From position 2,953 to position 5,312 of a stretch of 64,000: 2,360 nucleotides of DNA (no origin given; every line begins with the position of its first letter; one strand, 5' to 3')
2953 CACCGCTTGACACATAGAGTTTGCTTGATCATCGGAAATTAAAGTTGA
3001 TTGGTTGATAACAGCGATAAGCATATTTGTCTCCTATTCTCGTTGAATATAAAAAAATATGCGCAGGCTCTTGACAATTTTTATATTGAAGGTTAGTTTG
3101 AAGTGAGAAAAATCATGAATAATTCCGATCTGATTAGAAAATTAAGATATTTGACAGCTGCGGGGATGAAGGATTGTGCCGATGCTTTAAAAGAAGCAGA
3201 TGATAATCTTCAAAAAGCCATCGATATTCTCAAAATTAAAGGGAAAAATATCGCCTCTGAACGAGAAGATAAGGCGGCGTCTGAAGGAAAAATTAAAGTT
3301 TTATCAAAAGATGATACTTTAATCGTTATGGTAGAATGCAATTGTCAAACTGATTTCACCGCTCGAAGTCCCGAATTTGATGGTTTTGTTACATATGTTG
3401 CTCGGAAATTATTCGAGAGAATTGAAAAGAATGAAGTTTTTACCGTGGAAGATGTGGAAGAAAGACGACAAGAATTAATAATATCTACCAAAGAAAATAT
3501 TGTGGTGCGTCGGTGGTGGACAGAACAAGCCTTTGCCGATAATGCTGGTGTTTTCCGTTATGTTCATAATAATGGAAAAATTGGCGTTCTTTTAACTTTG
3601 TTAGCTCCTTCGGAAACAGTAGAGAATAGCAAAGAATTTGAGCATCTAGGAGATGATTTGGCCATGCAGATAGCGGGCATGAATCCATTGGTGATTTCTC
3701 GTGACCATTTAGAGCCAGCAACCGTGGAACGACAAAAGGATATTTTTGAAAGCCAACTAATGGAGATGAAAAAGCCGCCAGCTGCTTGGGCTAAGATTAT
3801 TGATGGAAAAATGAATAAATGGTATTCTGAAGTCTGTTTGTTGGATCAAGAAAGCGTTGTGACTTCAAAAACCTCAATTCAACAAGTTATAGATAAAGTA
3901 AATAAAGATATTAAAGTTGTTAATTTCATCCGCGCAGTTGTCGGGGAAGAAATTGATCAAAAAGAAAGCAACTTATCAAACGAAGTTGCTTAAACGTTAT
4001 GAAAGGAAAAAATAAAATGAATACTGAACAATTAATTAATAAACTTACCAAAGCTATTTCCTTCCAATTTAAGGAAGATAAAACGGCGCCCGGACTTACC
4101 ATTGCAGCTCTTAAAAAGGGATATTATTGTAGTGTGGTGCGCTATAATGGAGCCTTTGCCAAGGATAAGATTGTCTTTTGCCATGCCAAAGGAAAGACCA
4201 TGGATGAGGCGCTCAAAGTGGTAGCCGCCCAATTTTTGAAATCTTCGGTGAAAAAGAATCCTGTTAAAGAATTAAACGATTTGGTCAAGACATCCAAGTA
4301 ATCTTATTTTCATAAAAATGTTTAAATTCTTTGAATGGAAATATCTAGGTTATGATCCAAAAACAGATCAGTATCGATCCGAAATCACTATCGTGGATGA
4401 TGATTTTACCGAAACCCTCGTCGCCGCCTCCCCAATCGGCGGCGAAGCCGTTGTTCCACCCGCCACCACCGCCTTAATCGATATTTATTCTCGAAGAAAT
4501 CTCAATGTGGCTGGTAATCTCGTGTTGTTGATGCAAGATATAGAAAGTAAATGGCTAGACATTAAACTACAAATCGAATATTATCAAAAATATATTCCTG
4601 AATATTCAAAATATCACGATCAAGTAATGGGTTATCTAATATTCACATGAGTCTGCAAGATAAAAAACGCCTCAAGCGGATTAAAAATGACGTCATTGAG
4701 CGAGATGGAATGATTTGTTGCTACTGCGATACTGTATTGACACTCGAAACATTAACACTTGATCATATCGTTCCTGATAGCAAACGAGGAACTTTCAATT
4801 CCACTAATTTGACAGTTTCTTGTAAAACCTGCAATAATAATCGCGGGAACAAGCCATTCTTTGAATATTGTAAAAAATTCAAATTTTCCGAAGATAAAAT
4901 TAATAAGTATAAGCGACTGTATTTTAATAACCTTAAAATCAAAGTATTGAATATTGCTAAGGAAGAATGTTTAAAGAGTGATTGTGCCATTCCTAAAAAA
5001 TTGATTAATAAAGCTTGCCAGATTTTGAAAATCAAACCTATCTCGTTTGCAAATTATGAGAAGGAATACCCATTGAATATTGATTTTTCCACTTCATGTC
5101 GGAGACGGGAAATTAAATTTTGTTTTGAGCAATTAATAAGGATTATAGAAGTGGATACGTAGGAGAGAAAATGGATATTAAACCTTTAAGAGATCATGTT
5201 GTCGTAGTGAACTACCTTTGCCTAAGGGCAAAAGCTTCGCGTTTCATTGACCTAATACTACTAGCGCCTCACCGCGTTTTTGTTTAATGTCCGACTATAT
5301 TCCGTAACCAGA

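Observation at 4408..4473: Hypervariable, GC-rich NNC-codon segment at the same position in every copy of an unknown gene family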

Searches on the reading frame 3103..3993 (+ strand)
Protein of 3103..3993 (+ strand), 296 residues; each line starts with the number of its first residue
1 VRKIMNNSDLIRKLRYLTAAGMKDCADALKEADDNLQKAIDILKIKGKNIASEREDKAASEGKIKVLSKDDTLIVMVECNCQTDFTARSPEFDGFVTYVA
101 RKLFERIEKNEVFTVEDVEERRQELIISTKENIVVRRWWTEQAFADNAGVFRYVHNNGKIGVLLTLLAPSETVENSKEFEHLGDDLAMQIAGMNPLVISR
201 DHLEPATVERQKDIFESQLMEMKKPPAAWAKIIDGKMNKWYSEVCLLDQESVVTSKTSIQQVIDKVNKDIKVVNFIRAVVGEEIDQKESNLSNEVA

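Call 7: search_protein_families(library=pfam, proteins=[window:3103-3993:+], max_evalue=0.01)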
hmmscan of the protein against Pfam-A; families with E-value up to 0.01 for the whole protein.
window:3103-3993:+ (296 aa): 2 families
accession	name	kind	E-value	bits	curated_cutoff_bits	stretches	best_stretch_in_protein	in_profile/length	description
PF00889.24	EF_TS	-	4.9e-48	163.9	27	1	75-282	2-204/204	Elongation factor TS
PF18801.6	RapH_N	-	0.0058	17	27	0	234-273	8-47/62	response regulator aspartate phosphatase H, N terminal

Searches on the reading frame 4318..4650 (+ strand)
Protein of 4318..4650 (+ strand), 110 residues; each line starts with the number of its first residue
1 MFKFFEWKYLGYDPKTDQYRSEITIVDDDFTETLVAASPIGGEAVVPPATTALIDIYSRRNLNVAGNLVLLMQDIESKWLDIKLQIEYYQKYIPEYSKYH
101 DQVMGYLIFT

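Call 6: search_protein_families(library=pfam, proteins=[window:4318-4650:+], max_evalue=1)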
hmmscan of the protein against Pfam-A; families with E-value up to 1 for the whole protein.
window:4318-4650:+ (110 aa): 0 families

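Call 15: find_related_loci(query=A2, collection=viral_contigs, flank=3000)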
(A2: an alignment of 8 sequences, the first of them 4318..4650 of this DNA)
Query A2 (110 aa) in viral_contigs; peptide patterns used: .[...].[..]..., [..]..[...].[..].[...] (x = any residue, [..] = any of these).
108 stretches matched a pattern; 3 encode a relative of the query (tblastn E <= 1e-3); 3 distinct loci.
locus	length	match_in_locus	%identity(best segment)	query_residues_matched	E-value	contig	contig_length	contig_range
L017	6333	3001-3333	68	1-109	1e-45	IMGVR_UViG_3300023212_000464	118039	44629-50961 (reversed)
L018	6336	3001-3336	68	1-110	6e-45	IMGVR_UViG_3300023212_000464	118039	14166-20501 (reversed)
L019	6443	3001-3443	38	1-110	6e-8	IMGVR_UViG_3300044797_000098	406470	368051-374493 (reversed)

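Call 22: search_protein_families(library=phrogs, proteins=[window:4318-4650:+], max_evalue=0.01)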
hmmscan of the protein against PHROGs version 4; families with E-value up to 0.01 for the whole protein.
window:4318-4650:+ (110 aa): 0 families

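Call 24: find_homologous_proteins(query=A2, max_evalue=0.001)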
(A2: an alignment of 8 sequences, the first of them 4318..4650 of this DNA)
Query A2 (8 sequences) (110 aa, profile of the alignment): 45 proteins with E <= 0.001 among 2997 candidates. Only proteins of 46 to 196 residues were searched: fused or split forms outside these lengths cannot appear, so this answer is no evidence that the protein stands alone or is whole; find_related_loci, which searches DNA, has no such limit.
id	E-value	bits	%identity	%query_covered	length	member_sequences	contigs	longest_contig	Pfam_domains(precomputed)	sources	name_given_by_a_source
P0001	3.5e-55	203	68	99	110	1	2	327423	-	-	-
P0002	3.5e-55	203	62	99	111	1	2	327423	-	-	-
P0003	9.5e-53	195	65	99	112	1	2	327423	-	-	-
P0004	9.0e-52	192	67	99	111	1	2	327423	-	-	-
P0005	1.8e-51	191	68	100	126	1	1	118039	-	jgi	-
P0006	7.4e-50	185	65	99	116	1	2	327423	-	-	-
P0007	1.4e-49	185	100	100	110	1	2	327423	-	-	-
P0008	3.7e-49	183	57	99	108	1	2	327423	-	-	-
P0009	4.8e-47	176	67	99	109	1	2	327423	-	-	-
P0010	9.7e-47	175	68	99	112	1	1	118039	-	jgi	-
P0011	7.4e-46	173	65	99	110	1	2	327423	-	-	-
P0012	1.2e-45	172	57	99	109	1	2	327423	-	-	-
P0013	1.3e-45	172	59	99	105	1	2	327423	-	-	-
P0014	7.1e-42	160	70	76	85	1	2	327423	-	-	-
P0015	4.1e-40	154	55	92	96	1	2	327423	-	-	-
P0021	7.6e-29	118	52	100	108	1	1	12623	-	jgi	jgi:hypothetical protein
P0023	4.2e-27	112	44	100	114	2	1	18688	-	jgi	jgi:hypothetical protein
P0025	3.8e-21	93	47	100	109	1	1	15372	-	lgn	-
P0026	4.0e-21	93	41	99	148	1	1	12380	-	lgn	-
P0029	6.3e-18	83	42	97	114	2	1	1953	-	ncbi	-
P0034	2.5e-12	65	36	97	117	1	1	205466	-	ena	-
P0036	1.3e-7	49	30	91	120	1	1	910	-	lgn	-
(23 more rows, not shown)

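Call 26: find_encoding_contigs(protein=P0007, flank=2000, max_places=6)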
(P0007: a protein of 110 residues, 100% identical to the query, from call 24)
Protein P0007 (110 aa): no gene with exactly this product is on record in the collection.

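Call 27: find_encoding_contigs(protein=P0034, flank=10000, max_places=3)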
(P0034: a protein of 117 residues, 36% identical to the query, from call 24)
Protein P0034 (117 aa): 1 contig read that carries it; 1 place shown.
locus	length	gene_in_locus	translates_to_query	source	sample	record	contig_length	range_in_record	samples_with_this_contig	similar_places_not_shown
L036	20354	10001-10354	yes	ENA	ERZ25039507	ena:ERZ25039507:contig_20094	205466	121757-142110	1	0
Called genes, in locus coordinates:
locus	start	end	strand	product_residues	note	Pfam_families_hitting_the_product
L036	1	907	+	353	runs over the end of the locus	PF03161:LAGLIDADG_2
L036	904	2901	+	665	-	PF13203:DUF2201_N, PF09967:DUF2201 (weak)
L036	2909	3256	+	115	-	-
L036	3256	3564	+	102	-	-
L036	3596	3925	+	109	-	-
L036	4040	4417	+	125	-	-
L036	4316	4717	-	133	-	-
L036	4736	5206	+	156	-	-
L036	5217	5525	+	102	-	-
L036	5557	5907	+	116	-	-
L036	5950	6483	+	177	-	-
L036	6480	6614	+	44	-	-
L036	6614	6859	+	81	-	-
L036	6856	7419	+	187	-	PF00588:SpoU_methylase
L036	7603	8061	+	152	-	PF02481:DNA_processg_A, PF06908:YpsA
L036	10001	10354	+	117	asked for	-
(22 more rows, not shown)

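Call 28: find_encoding_contigs(protein=P0023, flank=10000, max_places=3)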
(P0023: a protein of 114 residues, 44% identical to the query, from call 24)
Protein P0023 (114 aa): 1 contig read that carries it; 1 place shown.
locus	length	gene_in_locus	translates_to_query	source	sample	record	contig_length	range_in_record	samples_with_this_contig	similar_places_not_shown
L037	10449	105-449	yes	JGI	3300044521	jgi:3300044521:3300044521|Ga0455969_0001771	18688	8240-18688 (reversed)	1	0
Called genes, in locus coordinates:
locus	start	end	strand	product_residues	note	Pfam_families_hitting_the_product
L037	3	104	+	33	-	?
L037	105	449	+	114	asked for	-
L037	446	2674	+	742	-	PF02463:SMC_N (faint), PF13476:AAA_23 (weak)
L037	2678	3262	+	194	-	PF04275:P-mevalo_kinase (faint), PF21448:DNMK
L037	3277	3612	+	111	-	-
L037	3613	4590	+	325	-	PF13290:CHB_HEX_C_1, PF13287:Fn3_assoc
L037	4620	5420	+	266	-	PF12705:PDDEXK_1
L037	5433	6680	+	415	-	PF05697:Trigger_N, PF05698:Trigger_C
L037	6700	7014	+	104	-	-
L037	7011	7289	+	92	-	-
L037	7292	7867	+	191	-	PF01434:Peptidase_M41 (faint)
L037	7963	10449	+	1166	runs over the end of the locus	PF02811:PHP, PF07733:DNA_pol3_alpha, PF17657:DNA_pol3_finger, PF14579:HHH_6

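Call 29: find_encoding_contigs(protein=P0021, flank=10000, max_places=3)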
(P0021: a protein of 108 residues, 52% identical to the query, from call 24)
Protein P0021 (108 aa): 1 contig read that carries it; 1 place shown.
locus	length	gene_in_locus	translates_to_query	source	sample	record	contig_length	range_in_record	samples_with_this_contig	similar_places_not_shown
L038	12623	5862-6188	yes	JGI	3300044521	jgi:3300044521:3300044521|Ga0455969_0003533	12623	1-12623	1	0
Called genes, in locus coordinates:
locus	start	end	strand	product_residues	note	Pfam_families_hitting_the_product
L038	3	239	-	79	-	?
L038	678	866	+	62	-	-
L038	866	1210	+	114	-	PF24963:DUF7768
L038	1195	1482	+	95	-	PF14216:DUF4326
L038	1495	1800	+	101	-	-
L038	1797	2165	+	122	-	-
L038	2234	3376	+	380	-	-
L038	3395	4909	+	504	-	PF13203:DUF2201_N, PF09967:DUF2201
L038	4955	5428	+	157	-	-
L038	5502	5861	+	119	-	-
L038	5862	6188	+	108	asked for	-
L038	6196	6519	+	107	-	PF01521:Fe-S_biosyn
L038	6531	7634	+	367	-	PF10127:RlaP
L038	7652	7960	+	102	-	PF01521:Fe-S_biosyn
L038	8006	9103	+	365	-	PF00004:AAA (weak), PF07728:AAA_5 (weak)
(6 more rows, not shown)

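Call 36: predict_structure(alignment_id=A3)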
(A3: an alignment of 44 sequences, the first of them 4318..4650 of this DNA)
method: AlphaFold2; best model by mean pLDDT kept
length: 110 residues; sequences in the alignment: 44
mean_pLDDT: 92.4   pTM: 0.85
mean pLDDT of the five models: 92.4, 91.9, 91.9, 91.2, 90.8
residues with pLDDT >= 90: 90; 70-90: 15; 50-70: 5; < 50: 0
segments of 3 or more residues with pLDDT < 50: none
pLDDT, mean of each block of 10 residues (from residue 1): 95 90 97 90 75 97 98 93 93 94 94
secondary structure, 60 per line:
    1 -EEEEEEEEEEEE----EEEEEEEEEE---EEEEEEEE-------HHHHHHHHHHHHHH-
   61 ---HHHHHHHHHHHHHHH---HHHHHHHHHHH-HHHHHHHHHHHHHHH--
elements in order: E2-13 E18-27 E31-38 H46-59 H64-78 H82-92 H94-108

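Call 43: fold_search(model_id=the predicted structure, library=pdb)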
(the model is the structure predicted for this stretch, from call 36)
No match with E <= 0.001 here; weaker rows may still be real.
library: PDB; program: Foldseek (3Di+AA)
matches with E <= 10: 500; with E <= 0.001: 0
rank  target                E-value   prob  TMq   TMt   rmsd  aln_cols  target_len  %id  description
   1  9kby_A                8.8e-02  0.82  0.32  0.07   4.3        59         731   10  Cryo-EM structure of DCL4-Hairpin RNA complex (released 2026-02-18)
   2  8igd_B                1.1e-01  0.82  0.36  0.46   4.6        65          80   12  The crystal structure of the minimal interaction domains of DRB7.2:DRB4 complex (released 2024-06-26)
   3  4dkk                  1.6e-01  0.60  0.31  0.32   4.8        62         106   19  The X-ray Crystal Structure of the Human STAU1 SSM-'RBD'5 Domain-Swapped Dimer (released 2013-03-20)
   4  5npg_MODEL_1_A        1.6e-01  0.95  0.39  0.49   3.5        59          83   14  Solution structure of Drosophila melanogaster Loquacious dsRBD1 (released 2017-10-04)
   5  4x8w_A                2.2e-01  0.90  0.36  0.51   3.2        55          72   13  dsRBD3 of Loquacious (released 2016-01-13)
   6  9kbz_A                2.5e-01  0.82  0.37  0.04   3.7        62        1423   11  Cryo-EM structure of DCL4-DRB4CTD-dsRNA complex (released 2026-02-18)
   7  9cpa_h                2.7e-01  0.33  0.35  0.06  11.8       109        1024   17  Structure of a Mammalian DHX29-bound 43S Pre-initiation Complex (released 2025-07-23)
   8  4wyq_B                2.8e-01  0.66  0.33  0.44   3.7        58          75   12  Crystal structure of the Dicer-TRBP interface (released 2014-12-17)
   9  8igd_A                3.0e-01  0.54  0.35  0.43   5.1        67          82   13  The crystal structure of the minimal interaction domains of DRB7.2:DRB4 complex (released 2024-06-26)
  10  5aqg_E                3.2e-01  0.11  0.19  0.07  18.6        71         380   17  Fragment-based screening of HSP70 sheds light on the functional role of ATP-binding site residues (released 2016-10-05)
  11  5cff_F                3.2e-01  0.60  0.32  0.44   4.0        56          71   14  Crystal structure of Miranda/Staufen dsRBD5 complex (released 2015-10-21)
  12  5cff_E                3.9e-01  0.51  0.32  0.44   4.0        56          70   18  Crystal structure of Miranda/Staufen dsRBD5 complex (released 2015-10-21)
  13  2b7v_MODEL_1_A        4.4e-01  0.57  0.32  0.44   4.2        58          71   12  Structure of ADAR2 dsRBM2 (released 2006-03-14)
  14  3f6h_B                4.4e-01  0.63  0.35  0.32   3.8        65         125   14  Crystal structure of the regulatory domain of LiCMS in complexed with isoleucine - type III (released 2009-04-21)
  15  9s4k_D                4.4e-01  0.05  0.17  0.11  16.5       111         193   17  Human carboxyhemoglobin bound to Staphylococcus aureus IsdH-N2N3 - 2IsdH:Hbdim complex - 3DVA component 4 left tail (released 2025-11-12)
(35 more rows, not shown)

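Call 45: fold_search(model_id=the predicted structure, library=viral)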
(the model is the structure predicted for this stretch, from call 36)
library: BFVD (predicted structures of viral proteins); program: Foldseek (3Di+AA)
matches with E <= 10: 500; with E <= 0.001: 0
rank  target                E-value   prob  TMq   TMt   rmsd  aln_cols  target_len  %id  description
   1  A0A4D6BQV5            5.0e-02  0.98  0.37  0.14   3.8        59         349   10  (no name in the UniProt tables at hand)
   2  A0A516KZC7            5.3e-02  0.77  0.29  0.29   4.6        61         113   20  (no name in the UniProt tables at hand)
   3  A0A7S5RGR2            5.7e-02  0.28  0.24  0.05   7.8       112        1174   12  (no name in the UniProt tables at hand)
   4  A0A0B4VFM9            6.8e-02  0.98  0.41  0.34   3.4        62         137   14  DRBM domain-containing protein [Tipula oleracea nudivirus]
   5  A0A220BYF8            7.7e-02  0.63  0.34  0.33  10.2       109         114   16  (no name in the UniProt tables at hand)
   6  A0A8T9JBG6            7.7e-02  0.38  0.28  0.07   7.8        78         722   18  (no name in the UniProt tables at hand)
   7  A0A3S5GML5            9.9e-02  0.41  0.34  0.23   7.2       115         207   11  (no name in the UniProt tables at hand)
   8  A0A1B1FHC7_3          1.1e-01  0.77  0.32  0.04   3.5        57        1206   19  Polyprotein [Nylanderia fulva virus 1]
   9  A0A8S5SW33            1.3e-01  0.44  0.33  0.27  16.6       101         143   13  Uncharacterized protein [Siphoviridae sp. ctZHD14]
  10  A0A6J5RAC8            1.3e-01  0.47  0.28  0.32   6.8        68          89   12  Uncharacterized protein [uncultured Caudovirales phage]
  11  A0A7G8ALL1            1.3e-01  0.16  0.24  0.09  15.0       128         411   11  (no name in the UniProt tables at hand)
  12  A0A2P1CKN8            1.4e-01  0.54  0.40  0.24   7.3       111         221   14  RNAseH [Pantoea phage vB_PagS_Vid5]
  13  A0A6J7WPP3            1.4e-01  0.47  0.26  0.35   7.9        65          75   18  Uncharacterized protein [uncultured Caudovirales phage]
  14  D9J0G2                1.5e-01  0.33  0.35  0.32  14.9       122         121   11  Gp15 [Brochothrix phage A9]
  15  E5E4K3                1.5e-01  0.80  0.29  0.41   5.0        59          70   10  Uncharacterized protein [Acinetobacter phage Acj61]
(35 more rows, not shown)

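Call 48: find_related_loci(query=A2, collection=metagenome_contigs, flank=2500)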
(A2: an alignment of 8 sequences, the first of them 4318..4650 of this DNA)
Query A2 (110 aa) in metagenome_contigs; peptide patterns used: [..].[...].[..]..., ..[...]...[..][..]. (x = any residue, [..] = any of these).
121 stretches matched a pattern, but none encodes a relative of the query by tblastn (E <= 1e-3).

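Call 51: find_encoding_contigs(protein=P0029, flank=1500, max_places=2)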
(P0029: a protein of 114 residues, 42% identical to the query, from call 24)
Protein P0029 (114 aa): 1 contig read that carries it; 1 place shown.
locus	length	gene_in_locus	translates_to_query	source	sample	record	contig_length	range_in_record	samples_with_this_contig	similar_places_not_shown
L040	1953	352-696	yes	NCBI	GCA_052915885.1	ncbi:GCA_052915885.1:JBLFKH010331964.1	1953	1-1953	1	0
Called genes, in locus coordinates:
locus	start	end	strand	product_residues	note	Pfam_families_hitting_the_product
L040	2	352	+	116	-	?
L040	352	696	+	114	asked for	-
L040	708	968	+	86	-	-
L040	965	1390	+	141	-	-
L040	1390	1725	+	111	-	-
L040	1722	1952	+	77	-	?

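Call 52: find_encoding_contigs(protein=P0036, flank=1500, max_places=2)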
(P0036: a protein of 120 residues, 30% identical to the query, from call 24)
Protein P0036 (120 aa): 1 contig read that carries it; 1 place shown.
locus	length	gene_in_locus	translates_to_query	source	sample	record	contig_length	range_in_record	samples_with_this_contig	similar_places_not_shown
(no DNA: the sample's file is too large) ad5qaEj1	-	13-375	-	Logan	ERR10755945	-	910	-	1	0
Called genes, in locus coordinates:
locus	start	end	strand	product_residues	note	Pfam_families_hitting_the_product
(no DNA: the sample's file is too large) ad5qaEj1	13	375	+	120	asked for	-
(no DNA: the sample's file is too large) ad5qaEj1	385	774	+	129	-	-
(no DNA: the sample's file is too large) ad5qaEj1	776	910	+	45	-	?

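Call 53: find_encoding_contigs(protein=P0026, flank=6000, max_places=2)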
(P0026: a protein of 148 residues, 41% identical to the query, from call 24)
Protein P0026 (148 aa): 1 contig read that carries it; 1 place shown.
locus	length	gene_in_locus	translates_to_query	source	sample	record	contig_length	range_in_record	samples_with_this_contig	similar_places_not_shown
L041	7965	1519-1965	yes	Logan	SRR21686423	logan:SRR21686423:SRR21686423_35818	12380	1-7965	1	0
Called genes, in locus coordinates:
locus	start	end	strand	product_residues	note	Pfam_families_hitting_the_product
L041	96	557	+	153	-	-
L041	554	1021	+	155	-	-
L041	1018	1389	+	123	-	-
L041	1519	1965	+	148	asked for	-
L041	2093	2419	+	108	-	-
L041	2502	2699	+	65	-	-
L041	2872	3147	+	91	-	-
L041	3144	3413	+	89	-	-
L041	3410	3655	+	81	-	-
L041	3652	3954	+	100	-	PF00166:Cpn10 (weak)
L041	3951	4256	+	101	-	-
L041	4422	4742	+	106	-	-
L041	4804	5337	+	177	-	-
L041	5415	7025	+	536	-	PF03237:Terminase_6N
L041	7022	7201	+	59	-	-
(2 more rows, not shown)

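Call 54: find_encoding_contigs(protein=P0025, flank=8000, max_places=2)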
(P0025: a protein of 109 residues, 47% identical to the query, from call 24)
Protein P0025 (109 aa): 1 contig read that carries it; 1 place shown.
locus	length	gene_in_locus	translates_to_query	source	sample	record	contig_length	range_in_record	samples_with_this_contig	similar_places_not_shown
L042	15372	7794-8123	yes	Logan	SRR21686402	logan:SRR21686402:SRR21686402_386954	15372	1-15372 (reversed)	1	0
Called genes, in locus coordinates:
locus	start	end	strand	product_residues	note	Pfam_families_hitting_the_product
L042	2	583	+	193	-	?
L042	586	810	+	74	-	-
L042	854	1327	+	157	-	-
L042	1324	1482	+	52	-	-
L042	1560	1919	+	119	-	PF24585:YunG (weak)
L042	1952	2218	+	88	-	-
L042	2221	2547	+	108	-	PF01521:Fe-S_biosyn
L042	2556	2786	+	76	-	-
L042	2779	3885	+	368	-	PF10127:RlaP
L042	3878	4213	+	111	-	PF01521:Fe-S_biosyn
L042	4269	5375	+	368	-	PF07728:AAA_5 (weak)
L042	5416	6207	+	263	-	-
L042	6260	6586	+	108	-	PF00085:Thioredoxin, PF14595:Thioredoxin_9 (weak), PF13098:Thioredoxin_2 (faint), PF13728:TraF, PF13905:Thioredoxin_8 (faint)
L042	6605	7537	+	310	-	PF08433:KTI12 (weak), PF13671:AAA_33, PF25109:HAD_PNKP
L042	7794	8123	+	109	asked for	-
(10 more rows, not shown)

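Call 85: search_protein_representatives(alignment_id=A3)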
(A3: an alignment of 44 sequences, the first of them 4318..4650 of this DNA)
Query: 44 sequences, 113 profile positions. Proteins with E-value up to 0.001 (for the whole library): 1007; up to 1e-10: 421; up to 1e-30: 7. The best 150 are listed.
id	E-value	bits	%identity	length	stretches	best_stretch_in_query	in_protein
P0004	3.9e-44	165.2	-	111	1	1-113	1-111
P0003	5.1e-40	151.9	-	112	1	1-113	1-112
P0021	4.7e-38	145.6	-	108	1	1-113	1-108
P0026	1.5e-33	131.1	-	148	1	2-113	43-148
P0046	4.8e-33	129.4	-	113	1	1-113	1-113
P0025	9.7e-32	125.2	-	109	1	1-113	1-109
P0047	1.5e-31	124.6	-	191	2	1-112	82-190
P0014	5.3e-30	119.6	-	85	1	26-113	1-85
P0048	5.5e-29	116.4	-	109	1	1-113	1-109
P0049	1.8e-27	111.5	-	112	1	1-112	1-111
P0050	4.0e-27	110.4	-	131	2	47-113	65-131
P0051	6.5e-27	109.7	-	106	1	1-113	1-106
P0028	1.2e-26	108.8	-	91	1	22-111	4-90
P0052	3.0e-26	107.6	-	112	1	1-112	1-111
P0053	4.3e-26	107.0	-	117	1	1-107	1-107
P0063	1.2e-23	99.2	-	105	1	1-112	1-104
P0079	4.2e-21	91.0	-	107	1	1-113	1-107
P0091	1.3e-20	89.3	-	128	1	1-112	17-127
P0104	1.1e-19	86.4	-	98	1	9-112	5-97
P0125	1.6e-18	82.7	-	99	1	1-112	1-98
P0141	3.4e-18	81.6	-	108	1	2-113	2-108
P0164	1.4e-17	79.6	-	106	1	1-112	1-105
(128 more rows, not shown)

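Call 87: search_protein_families(library=pfam, proteins=[P0046, P0048, P0052, P0063, P0079, P0091, P0104, P0125, P0141, P0164], max_evalue=0.1)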
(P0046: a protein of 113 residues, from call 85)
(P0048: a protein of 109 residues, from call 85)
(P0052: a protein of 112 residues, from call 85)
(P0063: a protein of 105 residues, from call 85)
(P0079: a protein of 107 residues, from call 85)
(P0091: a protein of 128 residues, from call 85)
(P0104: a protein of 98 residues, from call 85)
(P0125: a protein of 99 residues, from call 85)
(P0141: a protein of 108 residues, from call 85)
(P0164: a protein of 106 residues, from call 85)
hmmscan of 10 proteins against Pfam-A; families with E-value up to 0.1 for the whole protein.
P0046 (113 aa): 0 families

P0048 (109 aa): 1 family
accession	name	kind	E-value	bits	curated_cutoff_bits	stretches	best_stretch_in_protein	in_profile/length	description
PF16440.10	DUF5037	-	0.0025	18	25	1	18-92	58-125/247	Domain of unknown function (DUF5037)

P0052 (112 aa): 1 family
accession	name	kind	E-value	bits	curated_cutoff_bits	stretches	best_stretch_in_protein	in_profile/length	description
PF20951.2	Flu_PB2_6th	-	0.045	13.8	25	1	19-78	34-93/150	Influenza RNA polymerase PB2 6th domain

P0063 (105 aa): 0 families

P0079 (107 aa): 0 families

P0091 (128 aa): 0 families

P0104 (98 aa): 0 families

P0125 (99 aa): 0 families

P0141 (108 aa): 0 families

P0164 (106 aa): 0 families

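Call 88: search_protein_families(library=padloc, proteins=[window:4318-4650:+, P0048, P0063, P0079, P0104, P0125, P0141], max_evalue=0.1)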
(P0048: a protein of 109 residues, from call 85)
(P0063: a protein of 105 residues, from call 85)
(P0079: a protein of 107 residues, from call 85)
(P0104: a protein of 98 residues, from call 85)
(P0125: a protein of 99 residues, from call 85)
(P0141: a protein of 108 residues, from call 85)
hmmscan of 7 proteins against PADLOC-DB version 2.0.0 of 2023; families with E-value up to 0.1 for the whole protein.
window:4318-4650:+ (110 aa): 0 families

P0048 (109 aa): 0 families

P0063 (105 aa): 0 families

P0079 (107 aa): 0 families

P0104 (98 aa): 0 families

P0125 (99 aa): 0 families

P0141 (108 aa): 0 families

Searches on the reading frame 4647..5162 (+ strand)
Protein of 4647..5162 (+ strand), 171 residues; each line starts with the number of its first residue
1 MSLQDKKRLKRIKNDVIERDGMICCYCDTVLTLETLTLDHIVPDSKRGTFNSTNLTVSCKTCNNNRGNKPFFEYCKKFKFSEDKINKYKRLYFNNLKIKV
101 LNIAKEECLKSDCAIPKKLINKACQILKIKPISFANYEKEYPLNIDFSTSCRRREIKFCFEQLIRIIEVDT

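Call 7: search_protein_families(library=pfam, proteins=[window:4647-5162:+], max_evalue=0.01)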
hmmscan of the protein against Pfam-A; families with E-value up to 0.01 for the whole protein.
window:4647-5162:+ (171 aa): 3 families
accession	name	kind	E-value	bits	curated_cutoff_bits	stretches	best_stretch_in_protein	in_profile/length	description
PF14279.12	HNH_5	-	2.6e-10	40.5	27.5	1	24-69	1-46/56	HNH endonuclease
PF01844.29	HNH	-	1.3e-07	32.1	21.4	1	24-69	1-47/47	HNH endonuclease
PF13395.12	HNH_4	-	0.0002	21.7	22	1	24-69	1-51/54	HNH endonuclease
